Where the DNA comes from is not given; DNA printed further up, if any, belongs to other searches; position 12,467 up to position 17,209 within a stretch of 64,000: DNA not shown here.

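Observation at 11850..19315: MoxR-DUF58-Bat operon split by a ~7 kb two-gene block bounded by a diverged 252-bp duplication of the DUF58 5' end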

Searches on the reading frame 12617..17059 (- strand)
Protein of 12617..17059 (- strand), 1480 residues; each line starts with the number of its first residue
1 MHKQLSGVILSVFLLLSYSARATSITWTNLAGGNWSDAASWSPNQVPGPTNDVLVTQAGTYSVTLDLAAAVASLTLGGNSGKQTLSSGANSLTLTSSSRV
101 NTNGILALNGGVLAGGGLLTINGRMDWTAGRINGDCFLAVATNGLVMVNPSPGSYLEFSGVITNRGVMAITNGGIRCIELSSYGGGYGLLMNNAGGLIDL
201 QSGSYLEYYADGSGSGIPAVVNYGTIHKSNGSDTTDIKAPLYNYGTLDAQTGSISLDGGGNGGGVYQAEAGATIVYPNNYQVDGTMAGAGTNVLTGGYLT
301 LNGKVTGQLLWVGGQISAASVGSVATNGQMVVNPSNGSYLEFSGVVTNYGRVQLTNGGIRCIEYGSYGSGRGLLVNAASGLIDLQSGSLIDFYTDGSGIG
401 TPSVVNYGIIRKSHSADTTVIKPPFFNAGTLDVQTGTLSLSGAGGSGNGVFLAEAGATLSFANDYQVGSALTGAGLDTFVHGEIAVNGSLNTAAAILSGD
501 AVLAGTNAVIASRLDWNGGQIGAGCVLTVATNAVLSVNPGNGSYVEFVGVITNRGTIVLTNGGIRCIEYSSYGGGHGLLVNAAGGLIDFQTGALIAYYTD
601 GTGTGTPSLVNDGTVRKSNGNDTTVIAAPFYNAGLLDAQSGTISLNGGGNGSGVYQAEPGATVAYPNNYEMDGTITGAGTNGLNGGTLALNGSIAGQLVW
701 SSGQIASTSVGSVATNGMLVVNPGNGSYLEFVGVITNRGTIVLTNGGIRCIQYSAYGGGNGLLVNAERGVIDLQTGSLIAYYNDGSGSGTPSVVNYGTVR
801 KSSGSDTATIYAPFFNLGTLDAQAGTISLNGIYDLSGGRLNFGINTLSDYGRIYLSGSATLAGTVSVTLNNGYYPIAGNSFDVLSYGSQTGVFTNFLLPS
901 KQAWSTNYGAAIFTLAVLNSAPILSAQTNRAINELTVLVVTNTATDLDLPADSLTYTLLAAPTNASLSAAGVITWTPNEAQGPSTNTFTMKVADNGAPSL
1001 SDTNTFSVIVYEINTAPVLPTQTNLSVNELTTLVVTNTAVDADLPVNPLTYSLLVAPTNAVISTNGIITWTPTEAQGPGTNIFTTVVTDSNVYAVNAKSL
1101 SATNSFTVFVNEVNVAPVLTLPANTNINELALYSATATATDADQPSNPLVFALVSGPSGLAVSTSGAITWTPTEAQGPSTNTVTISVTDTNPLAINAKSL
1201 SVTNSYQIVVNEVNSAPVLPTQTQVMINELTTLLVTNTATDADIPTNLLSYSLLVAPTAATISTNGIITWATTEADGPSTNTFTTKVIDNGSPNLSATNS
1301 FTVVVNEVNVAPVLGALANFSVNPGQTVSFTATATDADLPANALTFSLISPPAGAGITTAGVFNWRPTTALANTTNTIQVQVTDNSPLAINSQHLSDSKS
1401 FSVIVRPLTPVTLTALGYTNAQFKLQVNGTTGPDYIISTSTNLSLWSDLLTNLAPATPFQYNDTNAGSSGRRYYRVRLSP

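Call 4: search_protein_families(library=pfam, proteins=[window:12617-17059:-], max_evalue=0.01)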
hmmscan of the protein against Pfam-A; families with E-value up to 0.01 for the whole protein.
window:12617-17059:- (1480 aa): 4 families
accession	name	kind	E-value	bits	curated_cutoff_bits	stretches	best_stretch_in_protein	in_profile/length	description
PF17963.7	Big_9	-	9.6e-10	39.7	23.6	4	919-997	1-79/89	Bacterial Ig domain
PF16184.11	Cadherin_3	-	2.1e-07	31.3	25.5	0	1217-1291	1-70/106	Cadherin-like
PF18957.6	RibLong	-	0.00027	22.1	27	0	1319-1383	10-77/93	Long Rib domain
PF23896.1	DUF7244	-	0.0012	19.3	27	0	327-343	38-54/57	Domain of unknown function (DUF7244)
